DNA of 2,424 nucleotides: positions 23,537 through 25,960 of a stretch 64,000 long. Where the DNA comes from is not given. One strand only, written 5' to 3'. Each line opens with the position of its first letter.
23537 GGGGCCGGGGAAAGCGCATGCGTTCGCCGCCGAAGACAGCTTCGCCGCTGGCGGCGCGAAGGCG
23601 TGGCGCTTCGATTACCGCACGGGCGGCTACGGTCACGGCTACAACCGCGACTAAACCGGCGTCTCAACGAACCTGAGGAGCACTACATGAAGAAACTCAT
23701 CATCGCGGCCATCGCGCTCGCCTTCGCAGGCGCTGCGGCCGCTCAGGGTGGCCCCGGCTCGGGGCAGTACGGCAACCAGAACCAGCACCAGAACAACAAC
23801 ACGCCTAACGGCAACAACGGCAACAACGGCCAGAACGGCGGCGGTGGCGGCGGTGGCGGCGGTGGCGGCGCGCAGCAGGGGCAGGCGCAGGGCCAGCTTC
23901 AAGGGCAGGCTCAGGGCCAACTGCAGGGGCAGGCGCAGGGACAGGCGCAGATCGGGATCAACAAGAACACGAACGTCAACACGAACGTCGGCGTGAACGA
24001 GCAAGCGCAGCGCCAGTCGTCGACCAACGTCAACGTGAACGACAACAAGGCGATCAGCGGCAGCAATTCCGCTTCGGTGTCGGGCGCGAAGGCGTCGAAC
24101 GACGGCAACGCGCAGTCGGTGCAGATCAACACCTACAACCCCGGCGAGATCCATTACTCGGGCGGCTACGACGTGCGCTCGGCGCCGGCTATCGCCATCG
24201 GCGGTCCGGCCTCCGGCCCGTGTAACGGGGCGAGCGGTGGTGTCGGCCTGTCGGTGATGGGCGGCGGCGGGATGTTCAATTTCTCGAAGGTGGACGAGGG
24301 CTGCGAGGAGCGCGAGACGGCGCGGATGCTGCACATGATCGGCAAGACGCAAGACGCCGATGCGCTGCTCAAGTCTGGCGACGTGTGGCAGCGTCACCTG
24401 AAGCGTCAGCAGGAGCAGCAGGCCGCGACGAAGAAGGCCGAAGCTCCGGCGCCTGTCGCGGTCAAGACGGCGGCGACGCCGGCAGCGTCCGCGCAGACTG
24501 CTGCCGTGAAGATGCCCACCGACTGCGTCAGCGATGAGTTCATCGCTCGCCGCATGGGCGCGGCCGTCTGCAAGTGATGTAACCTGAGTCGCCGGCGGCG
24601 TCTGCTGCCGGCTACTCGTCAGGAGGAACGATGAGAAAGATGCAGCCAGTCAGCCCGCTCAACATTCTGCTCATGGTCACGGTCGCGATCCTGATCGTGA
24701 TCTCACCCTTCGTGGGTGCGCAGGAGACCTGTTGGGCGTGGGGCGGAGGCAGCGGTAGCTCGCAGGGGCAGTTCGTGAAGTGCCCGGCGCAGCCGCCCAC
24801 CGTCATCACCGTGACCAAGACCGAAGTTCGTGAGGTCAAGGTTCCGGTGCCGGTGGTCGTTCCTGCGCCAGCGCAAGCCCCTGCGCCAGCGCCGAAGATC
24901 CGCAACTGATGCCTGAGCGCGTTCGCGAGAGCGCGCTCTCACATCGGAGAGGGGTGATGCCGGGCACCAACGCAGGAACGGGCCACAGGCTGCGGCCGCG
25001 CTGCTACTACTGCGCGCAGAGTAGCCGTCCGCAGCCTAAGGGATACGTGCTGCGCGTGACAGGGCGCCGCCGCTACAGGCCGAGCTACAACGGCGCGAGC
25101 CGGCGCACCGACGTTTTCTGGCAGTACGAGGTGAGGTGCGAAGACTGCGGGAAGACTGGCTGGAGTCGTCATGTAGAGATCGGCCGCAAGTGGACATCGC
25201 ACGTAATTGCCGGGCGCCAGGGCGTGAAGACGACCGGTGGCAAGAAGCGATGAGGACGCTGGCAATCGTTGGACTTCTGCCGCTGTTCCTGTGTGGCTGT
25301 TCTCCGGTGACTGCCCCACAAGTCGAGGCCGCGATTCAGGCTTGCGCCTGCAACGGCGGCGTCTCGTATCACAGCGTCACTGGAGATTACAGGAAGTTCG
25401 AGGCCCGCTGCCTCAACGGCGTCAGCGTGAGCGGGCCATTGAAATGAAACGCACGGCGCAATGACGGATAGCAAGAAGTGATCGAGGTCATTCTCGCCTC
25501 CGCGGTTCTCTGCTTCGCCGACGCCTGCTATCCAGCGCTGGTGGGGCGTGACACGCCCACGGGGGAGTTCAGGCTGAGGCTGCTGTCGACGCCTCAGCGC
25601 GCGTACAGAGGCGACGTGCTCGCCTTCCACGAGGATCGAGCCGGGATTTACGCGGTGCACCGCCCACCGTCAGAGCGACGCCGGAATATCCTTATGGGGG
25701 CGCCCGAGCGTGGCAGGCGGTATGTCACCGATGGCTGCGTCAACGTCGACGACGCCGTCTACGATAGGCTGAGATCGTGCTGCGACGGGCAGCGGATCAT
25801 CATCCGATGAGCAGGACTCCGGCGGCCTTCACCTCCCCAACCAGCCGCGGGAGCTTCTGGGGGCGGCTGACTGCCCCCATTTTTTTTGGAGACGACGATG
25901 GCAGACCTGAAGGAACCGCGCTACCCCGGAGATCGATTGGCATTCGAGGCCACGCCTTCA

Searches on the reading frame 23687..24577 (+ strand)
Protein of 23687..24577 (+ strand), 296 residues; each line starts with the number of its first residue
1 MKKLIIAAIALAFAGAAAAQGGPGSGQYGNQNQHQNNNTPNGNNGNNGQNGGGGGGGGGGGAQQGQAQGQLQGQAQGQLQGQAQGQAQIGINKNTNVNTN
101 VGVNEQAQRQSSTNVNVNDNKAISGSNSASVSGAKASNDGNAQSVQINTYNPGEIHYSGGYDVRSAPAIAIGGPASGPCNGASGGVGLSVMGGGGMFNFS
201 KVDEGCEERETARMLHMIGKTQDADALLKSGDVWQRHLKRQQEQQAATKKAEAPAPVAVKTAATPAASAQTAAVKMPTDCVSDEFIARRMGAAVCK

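Call 44: search_protein_families(library=pfam, max_evalue=0.01, proteins=[window:23687-24577:+])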
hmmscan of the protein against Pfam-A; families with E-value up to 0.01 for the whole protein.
window:23687-24577:+ (296 aa): 1 family
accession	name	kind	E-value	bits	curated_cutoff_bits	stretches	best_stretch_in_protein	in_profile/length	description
PF25184.1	YxzE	-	0.0072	17.8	40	1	4-61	4-64/65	YxzE-like putative bacteriocin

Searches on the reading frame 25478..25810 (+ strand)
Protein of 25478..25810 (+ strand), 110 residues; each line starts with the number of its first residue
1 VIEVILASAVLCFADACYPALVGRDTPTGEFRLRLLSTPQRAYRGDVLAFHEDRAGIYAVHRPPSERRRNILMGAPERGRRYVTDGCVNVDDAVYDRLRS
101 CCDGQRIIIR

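Call 44: search_protein_families(library=pfam, max_evalue=0.01, proteins=[window:25478-25810:+])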
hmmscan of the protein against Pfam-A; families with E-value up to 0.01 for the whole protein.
window:25478-25810:+ (110 aa): 1 family
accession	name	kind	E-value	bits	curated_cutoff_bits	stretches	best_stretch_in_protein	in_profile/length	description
PF03734.19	YkuD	-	0.00084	20.4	23.4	1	18-95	26-131/146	L,D-transpeptidase catalytic domain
